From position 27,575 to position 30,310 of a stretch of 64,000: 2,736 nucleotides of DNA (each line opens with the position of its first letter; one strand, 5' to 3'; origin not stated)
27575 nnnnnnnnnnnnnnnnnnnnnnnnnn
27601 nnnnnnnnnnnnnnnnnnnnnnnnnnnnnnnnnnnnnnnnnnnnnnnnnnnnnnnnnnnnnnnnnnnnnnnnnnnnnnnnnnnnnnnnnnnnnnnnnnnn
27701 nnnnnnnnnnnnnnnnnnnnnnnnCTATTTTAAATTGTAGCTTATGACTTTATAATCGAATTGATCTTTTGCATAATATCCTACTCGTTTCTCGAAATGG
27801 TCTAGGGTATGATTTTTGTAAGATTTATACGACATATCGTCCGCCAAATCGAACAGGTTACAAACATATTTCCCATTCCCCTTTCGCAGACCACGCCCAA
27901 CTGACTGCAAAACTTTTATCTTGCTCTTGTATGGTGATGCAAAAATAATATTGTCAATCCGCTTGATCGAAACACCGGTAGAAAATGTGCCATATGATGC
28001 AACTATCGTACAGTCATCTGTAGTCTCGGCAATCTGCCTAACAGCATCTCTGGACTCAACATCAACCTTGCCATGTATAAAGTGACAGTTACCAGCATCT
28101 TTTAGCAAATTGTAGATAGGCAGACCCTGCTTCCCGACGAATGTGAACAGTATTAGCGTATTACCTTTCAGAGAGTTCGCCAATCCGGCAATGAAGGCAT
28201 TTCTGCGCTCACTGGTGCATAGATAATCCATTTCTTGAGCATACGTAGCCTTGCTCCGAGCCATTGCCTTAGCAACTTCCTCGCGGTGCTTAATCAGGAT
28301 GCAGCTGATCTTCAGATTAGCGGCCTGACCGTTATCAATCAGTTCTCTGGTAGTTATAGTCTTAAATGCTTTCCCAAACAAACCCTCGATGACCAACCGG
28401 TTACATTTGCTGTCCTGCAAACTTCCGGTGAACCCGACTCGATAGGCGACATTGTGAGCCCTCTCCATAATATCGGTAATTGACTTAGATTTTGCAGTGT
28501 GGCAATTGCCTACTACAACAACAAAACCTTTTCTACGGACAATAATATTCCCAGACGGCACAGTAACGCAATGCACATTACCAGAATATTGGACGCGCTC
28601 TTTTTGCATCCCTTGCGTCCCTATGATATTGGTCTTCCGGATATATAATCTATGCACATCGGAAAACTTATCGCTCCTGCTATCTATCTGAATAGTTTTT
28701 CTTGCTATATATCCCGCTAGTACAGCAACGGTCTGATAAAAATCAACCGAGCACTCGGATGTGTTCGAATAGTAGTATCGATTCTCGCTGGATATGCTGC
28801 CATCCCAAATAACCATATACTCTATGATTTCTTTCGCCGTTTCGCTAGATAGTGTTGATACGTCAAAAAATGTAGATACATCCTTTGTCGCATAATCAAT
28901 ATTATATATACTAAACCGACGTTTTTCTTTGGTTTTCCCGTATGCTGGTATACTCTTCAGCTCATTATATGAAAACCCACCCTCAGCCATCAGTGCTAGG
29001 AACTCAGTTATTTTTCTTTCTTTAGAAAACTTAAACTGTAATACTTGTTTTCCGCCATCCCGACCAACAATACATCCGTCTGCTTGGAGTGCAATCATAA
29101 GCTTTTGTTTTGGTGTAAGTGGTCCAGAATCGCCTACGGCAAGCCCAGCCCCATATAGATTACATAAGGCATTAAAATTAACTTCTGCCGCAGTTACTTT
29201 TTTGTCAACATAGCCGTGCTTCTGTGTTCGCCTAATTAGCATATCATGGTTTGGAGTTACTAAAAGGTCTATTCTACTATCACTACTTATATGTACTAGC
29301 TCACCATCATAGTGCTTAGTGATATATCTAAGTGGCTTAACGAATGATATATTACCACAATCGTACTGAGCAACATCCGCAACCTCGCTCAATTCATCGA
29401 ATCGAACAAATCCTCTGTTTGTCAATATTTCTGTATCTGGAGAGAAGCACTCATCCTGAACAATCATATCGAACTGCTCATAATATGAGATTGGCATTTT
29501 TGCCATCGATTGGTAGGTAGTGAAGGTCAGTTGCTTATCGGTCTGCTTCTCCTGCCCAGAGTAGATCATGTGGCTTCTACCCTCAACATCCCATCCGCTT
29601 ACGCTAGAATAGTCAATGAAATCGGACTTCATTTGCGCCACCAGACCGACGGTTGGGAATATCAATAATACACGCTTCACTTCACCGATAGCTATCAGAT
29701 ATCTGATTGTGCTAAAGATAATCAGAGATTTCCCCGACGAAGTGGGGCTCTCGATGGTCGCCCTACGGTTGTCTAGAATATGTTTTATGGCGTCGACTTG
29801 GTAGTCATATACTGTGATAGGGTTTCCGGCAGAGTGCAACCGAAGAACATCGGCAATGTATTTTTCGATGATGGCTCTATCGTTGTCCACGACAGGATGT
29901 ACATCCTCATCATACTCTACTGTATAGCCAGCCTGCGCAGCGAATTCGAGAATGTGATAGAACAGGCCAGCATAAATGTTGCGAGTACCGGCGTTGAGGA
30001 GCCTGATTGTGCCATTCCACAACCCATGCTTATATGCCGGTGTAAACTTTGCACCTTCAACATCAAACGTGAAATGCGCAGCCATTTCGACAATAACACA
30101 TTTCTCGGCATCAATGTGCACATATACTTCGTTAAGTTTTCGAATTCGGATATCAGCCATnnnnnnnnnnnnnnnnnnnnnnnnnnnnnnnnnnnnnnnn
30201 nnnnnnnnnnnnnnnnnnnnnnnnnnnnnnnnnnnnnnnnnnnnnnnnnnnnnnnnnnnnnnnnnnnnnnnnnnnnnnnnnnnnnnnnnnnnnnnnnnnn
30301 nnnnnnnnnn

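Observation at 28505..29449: Intein with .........-like endonuclease inserted exactly in the DECH box of UvsW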

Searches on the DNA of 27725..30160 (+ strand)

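Call 5: search_dna_similar(query=window:27725-30160:+, collection=phages, mode=near, max_rows=30)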
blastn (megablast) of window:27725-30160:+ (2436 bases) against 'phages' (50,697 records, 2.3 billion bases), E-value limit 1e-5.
No match.

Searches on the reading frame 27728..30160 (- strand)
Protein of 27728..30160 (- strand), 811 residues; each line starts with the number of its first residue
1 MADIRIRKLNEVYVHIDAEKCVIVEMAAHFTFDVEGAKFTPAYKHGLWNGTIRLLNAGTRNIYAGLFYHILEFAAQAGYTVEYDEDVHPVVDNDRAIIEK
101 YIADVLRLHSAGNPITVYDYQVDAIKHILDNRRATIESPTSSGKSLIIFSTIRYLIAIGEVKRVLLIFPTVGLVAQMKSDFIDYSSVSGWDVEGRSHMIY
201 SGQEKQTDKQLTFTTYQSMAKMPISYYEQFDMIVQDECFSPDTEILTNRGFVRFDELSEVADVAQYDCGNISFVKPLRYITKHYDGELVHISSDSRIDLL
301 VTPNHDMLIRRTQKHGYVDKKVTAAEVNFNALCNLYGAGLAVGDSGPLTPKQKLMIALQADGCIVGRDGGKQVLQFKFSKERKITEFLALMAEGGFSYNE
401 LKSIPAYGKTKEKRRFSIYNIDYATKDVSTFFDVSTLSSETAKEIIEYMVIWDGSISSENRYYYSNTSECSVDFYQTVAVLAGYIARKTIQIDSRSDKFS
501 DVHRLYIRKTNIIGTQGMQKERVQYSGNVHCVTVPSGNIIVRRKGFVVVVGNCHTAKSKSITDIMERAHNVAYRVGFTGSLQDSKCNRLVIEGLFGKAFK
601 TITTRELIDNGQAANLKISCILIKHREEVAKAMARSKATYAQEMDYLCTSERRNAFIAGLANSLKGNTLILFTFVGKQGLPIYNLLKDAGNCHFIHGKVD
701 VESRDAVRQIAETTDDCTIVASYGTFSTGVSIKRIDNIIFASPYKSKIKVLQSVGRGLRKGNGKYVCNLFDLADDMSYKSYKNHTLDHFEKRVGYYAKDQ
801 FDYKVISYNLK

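Call 3: search_protein_families(library=pfam, proteins=[window:27728-30160:-], max_evalue=0.1)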
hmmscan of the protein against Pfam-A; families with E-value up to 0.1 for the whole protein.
window:27728-30160:- (811 aa): 8 families
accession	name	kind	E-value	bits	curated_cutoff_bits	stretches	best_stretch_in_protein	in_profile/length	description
PF04851.21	ResIII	-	1.1e-17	64.9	22.5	1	116-238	3-134/164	Type III restriction enzyme, res subunit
PF21241.2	UvsW_N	-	1.3e-16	61.2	25.3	1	3-83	1-80/81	DNA helicase UvsW, N-terminal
PF00270.35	DEAD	-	1.1e-10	42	26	1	119-238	2-126/167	DEAD/DEAH box helicase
PF18766.7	SWI2_SNF2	-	1.3e-05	25.4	26.7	1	538-615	112-187/221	SWI2/SNF2 ATPase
PF00271.37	Helicase_C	-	1.4e-05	25.8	23.5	1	665-761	15-110/110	Helicase conserved C-terminal domain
PF14890.11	Intein_splicing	-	0.016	15.4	35.8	1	277-538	37-145/155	Intein splicing domain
PF13086.12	AAA_11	-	0.028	14.6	27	0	119-156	4-42/257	AAA domain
PF13403.11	Hint_2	-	0.056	14.3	28.4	0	238-320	2-96/147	Hint domain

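Call 4: search_protein_families(library=phrogs, proteins=[window:27728-30160:-], max_evalue=0.01)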
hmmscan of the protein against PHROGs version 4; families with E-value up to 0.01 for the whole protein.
window:27728-30160:- (811 aa): 10 families
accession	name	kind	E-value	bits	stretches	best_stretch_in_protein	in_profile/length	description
phrog_9690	-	DNA, RNA and nucleotide metabolism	9.5e-84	282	1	547-809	43-305/306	DNA helicase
phrog_16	-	DNA, RNA and nucleotide metabolism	1.7e-79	269.1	2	484-802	323-618/986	DNA helicase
phrog_16259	-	DNA, RNA and nucleotide metabolism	3e-65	221.7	2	1-253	1-249/330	DNA helicase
phrog_12229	-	DNA, RNA and nucleotide metabolism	9.5e-31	107.8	1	208-554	119-473/577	ribonucleotide reductase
phrog_17901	-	DNA, RNA and nucleotide metabolism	3.3e-20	73.5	1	713-801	8-96/109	DNA helicase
phrog_62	-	DNA, RNA and nucleotide metabolism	3.1e-09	35.8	1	114-238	694-817/1881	DNA helicase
phrog_85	-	DNA, RNA and nucleotide metabolism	6.4e-09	35.9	1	235-485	86-329/866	thymidylate synthase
phrog_14619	-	DNA, RNA and nucleotide metabolism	3.4e-07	31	1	26-155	27-158/314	DNA helicase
phrog_16694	-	unknown function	3.7e-07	29.5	1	117-239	275-410/1010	-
phrog_6819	-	DNA, RNA and nucleotide metabolism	2.5e-06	27.2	1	115-220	19-122/645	Holliday junction branch migration helicase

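Call 6: search_dna_similar(query=window:27728-30160:-, collection=phages, mode=protein, max_rows=40)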
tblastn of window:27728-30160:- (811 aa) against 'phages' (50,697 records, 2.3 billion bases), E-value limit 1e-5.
Records with a match: 3421; places in all: 3494; records where one place covers at least 80% of the query: 0.
Best place of each record, by identity: <60% 3421.
By first word of the organism name: Escherichia 675; Synechococcus 377; Staphylococcus 343; Klebsiella 336; Vibrio 219; Salmonella 208; Bacillus 198; Shigella 91; Aeromonas 80; Acinetobacter 71; and 72 more.
By host as written in the record: - 603; Escherichia coli 284; Klebsiella pneumoniae 115; Staphylococcus aureus 113; Synechococcus 107; Listeria monocytogenes 43; Synechococcus sp. 38; Escherichia coli O157:H7 38; and 757 more.
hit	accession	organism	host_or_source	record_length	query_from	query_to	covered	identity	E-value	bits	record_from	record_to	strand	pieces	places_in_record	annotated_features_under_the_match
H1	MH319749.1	Marine virus AG-345-F15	single cell amplified by WGA-X; seawater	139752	1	811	62%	43.7%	1e-63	424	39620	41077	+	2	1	record has no annotation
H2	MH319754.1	Marine virus AG-345-L05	single cell amplified by WGA-X; seawater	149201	1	811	62%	43.7%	1e-62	420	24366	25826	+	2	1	record has no annotation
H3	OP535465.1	Synechococcus phage S-CREM1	Synechococcus sp. CB0101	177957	3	811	63%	43.1%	1e-57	397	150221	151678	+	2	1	helicase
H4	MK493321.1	Cyanophage S-RIM4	Synechococcus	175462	1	811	62%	42.9%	1e-66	417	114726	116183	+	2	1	DNA helicase | 2OG-Fe(II) oxygenase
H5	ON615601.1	Synechococcus phage BUCT-ZZ01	Synechococcus elongatus PCC 7942 = ...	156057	3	803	70%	38.1%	1e-59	402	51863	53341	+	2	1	DNA helicase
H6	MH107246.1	Synechococcus phage S-B64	Synechococcus sp. WH8102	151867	1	811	62%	42.7%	1e-66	414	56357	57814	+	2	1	UvsW | 2OG-Fe(II) oxygenase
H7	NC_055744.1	Synechococcus phage S-B64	Synechococcus sp. WH8102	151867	1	811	62%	42.7%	1e-66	414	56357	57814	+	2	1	DNA helicase | 2OG-Fe(II) oxygenase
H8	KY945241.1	Synechococcus phage S-H35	Synechococcus sp. WH8102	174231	1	811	62%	42.7%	1e-66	414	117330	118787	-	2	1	UvsW | 2OG-Fe(II) oxygenase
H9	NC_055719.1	Synechococcus phage S-H35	Synechococcus sp. WH8102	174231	1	811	62%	42.7%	1e-66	414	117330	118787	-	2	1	DNA helicase | 2OG-Fe(II) oxygenase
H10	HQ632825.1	Prochlorococcus phage P-SSM5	Prochlorococcus marinus NATL2A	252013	1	811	62%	42.6%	4e-61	409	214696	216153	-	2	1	UvsW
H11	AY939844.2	Prochlorococcus phage P-SSM2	Prochlorococcus sp. NATL1A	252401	1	811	62%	42.6%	4e-61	409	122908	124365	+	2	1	uvsW: RNA-DNA + DNA-DNA helicase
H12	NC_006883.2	Prochlorococcus phage P-SSM2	Prochlorococcus sp. NATL1A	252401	1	811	62%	42.6%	4e-61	409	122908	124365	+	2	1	uvsW: DNA helicase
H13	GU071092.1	Prochlorococcus phage P-SSM2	-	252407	1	811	62%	42.6%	4e-61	409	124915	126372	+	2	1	ATP-dependent DNA helicase uvsW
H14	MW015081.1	Synechococcus phage S-SRM01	Synechococcus sp. KCZYC6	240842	1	811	62%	42.6%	6e-64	410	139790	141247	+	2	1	recombination protein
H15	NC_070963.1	Synechococcus phage S-SRM01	Synechococcus sp. KCZYC6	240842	1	811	62%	42.6%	6e-64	410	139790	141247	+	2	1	recombination protein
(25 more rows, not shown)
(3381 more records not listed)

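Call 9: find_homologous_proteins(query=window:27728-30160:-, max_evalue=0.00001)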
Query window:27728-30160:- (811 aa): 104 proteins with E <= 0.00001 among 8000 candidates.
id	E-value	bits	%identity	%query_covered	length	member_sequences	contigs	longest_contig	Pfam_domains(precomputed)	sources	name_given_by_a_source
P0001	0.0e+0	1841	100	100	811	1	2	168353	PF21241.3,PF00270.36,PF00271.38,PF04851.22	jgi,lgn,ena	jgi:superfamily II DNA or RNA helicase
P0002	0.0e+0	1159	66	83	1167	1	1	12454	PF05204.20,PF21241.3,PF05203.22,PF14528.12,PF18766.8,PF00271.38,PF04851.22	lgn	-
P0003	1.1e-194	667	42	100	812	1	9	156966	PF21241.3,PF00270.36,PF00271.38,PF04851.22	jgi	jgi:superfamily II DNA or RNA helicase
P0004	7.3e-180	618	62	30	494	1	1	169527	PF21241.3,PF00270.36,PF18766.8,PF00271.38,PF04851.22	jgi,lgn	jgi:superfamily II DNA or RNA helicase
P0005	1.7e-159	551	54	33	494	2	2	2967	PF21241.3,PF00270.36,PF18766.8,PF00271.38,PF04851.22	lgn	-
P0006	4.8e-159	549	54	32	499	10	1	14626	PF21241.3,PF00270.36,PF18766.8,PF00271.38,PF04851.22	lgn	-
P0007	1.2e-153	531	51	33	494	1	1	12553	PF21241.3,PF00270.36,PF18766.8,PF00271.38,PF04851.22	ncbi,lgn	-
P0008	7.5e-151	522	55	32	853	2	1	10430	PF05204.20,PF21241.3,PF00270.36,PF05203.22,PF14528.12,PF00271.38,PF04851.22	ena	-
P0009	3.0e-143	497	51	32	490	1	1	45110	PF21241.3,PF00270.36,PF18766.8,PF00271.38,PF04851.22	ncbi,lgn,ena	-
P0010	1.2e-119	419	45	33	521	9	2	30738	PF21241.3,PF00270.36,PF18766.8,PF00271.38,PF04851.22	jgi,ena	jgi:superfamily II DNA or RNA helicase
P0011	1.6e-113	399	45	33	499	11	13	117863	PF21241.3,PF00270.36,PF00271.38,PF04851.22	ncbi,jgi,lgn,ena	jgi:superfamily II DNA or RNA helicase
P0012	5.2e-109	384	45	32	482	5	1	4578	PF21241.3,PF00270.36,PF00271.38,PF04851.22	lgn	-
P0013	5.7e-109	384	46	33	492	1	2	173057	PF21241.3,PF00270.36,PF18766.8,PF00271.38,PF04851.22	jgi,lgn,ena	jgi:superfamily II DNA or RNA helicase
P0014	4.5e-106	374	43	29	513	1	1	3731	PF21241.3,PF00270.36,PF00271.38,PF04851.22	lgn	-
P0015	1.7e-105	372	40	32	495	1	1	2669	PF21241.3,PF00270.36,PF00271.38,PF04851.22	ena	-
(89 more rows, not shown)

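Call 17: find_encoding_contigs(protein=P0001, flank=3000, max_places=4)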
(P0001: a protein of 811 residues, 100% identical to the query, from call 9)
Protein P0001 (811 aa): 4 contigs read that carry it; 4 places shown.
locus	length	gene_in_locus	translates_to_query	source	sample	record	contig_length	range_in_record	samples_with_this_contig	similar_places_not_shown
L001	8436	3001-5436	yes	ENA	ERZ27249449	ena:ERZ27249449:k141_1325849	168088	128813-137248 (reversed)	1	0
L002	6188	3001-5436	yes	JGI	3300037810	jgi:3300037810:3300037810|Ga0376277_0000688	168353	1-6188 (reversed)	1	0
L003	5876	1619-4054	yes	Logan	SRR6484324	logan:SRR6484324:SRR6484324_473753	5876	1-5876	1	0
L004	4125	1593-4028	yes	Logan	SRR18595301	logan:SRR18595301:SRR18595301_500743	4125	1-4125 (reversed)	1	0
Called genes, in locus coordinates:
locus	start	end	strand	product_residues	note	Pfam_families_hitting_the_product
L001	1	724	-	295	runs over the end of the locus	PF00657:Lipase_GDSL (faint)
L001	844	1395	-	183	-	-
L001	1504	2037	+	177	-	PF23849:Phage_TTP_2 (weak)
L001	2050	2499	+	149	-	-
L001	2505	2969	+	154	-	-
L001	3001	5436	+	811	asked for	PF21241:UvsW_N, PF00270:DEAD, PF04851:ResIII, PF00271:Helicase_C (faint)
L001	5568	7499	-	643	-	-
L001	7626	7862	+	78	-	-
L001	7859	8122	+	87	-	PF26092:T4_Y16D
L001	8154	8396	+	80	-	-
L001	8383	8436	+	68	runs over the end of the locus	-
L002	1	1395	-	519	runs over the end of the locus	PF00657:Lipase_GDSL (faint)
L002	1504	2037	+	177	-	PF23849:Phage_TTP_2 (weak)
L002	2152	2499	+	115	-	-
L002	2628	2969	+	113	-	-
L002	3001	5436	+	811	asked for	PF21241:UvsW_N, PF00270:DEAD, PF04851:ResIII, PF00271:Helicase_C (faint)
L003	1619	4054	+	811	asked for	PF21241:UvsW_N, PF00270:DEAD, PF04851:ResIII, PF00271:Helicase_C (faint)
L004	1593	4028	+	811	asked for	PF21241:UvsW_N, PF00270:DEAD, PF04851:ResIII, PF00271:Helicase_C (faint)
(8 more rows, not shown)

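Call 35: find_encoding_contigs(protein=P0004, flank=3000, max_places=2)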
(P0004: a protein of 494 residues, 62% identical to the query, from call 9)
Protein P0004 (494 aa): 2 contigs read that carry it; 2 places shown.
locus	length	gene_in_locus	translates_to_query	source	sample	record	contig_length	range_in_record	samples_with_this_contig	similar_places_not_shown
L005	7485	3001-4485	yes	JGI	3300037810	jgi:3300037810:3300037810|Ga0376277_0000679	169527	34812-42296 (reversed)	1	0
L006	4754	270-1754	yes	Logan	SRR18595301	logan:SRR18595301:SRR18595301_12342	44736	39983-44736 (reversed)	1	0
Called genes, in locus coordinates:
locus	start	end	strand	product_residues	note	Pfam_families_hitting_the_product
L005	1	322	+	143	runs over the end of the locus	-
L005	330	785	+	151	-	-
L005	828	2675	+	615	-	PF13472:Lipase_GDSL_2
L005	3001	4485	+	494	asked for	PF21241:UvsW_N, PF00270:DEAD, PF04851:ResIII, PF18766:SWI2_SNF2, PF00271:Helicase_C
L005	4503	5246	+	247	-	PF01541:GIY-YIG (weak), PF07460:NUMOD3 (faint)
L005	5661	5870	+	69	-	-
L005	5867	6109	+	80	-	-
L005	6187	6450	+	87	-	PF26092:T4_Y16D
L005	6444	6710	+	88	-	-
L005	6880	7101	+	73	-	-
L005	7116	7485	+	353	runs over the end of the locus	PF21189:PHA02142, PF09414:RNA_ligase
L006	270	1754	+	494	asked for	PF21241:UvsW_N, PF00270:DEAD, PF04851:ResIII, PF18766:SWI2_SNF2, PF00271:Helicase_C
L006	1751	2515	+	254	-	PF01541:GIY-YIG, PF07460:NUMOD3 (faint)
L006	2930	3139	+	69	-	-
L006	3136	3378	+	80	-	-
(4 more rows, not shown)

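Call 60: find_related_loci(query=window:27728-30160:-, collection=viral_contigs, flank=1500)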
Query window:27728-30160:- (811 aa) in viral_contigs; peptide patterns used: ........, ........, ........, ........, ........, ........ (x = any residue, [..] = any of these).
7 stretches matched a pattern, but none encodes a relative of the query by tblastn (E <= 1e-3).

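Call 66: search_protein_families(library=ncbifam, proteins=[window:27728-30160:-], max_evalue=1)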
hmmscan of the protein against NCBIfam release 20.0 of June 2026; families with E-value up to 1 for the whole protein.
window:27728-30160:- (811 aa): 11 families
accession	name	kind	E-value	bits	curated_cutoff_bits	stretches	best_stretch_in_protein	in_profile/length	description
NF053632.1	heli_RadD_YejH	equivalog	6.8e-11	41.2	720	2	117-239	3-118/573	DNA repair helicase RadD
NF046051.1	restrict_EcoAI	equivalog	1.5e-08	33.5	550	2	715-774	469-530/768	EcoAI/FtnUII family type I restriction enzme subunit R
TIGR01445.1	intein_Nterm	domain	1.3e-05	26.1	24.5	1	238-308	1-82/83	intein N-terminal splicing region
NF002251.0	PRK01172.1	equivalog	3.4e-05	22.3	891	1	111-154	17-60/674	ATP-dependent DNA helicase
NF010337.0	PRK13766.1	equivalog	0.0008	17.6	610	1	727-775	435-483/781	Hef nuclease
NF041063.1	DpdF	equivalog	0.002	16.8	550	1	131-211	158-234/813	protein DpdF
TIGR04095.1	dnd_restrict_1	equivalog_domain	0.0041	16.2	600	1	115-182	7-75/451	DNA phosphorothioation system restriction enzyme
NF010338.0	PRK13767.1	equivalog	0.0048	15.2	849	1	119-152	36-69/877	ATP-dependent helicase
NF040935.1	helicase_Hel308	equivalog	0.0066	14.6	1200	1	116-211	26-115/704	ATP-dependent DNA helicase Hel308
TIGR04121.1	DEXH_lig_assoc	equivalog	0.015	13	850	1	689-757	276-343/804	ligase-associated DNA damage response DEXH box helicase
NF008521.0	PRK11448.1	equivalog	0.023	12.7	729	1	695-772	737-814/1123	type I restriction-modification system endonuclease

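Call 77: search_protein_families(library=pfam, proteins=[L005:4503-5243:+], max_evalue=0.01)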
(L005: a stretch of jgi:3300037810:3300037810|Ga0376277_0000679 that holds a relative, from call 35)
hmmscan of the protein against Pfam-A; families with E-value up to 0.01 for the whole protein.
L005:4503-5243:+ (247 aa): 2 families
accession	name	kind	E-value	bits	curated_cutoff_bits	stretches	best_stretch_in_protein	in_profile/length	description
PF07460.16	NUMOD3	-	1.3e-11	44.7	20.4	2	148-182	1-35/37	NUMOD3 motif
PF01541.30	GIY-YIG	-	1e-06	29.4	22.6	1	3-80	8-78/78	GIY-YIG catalytic domain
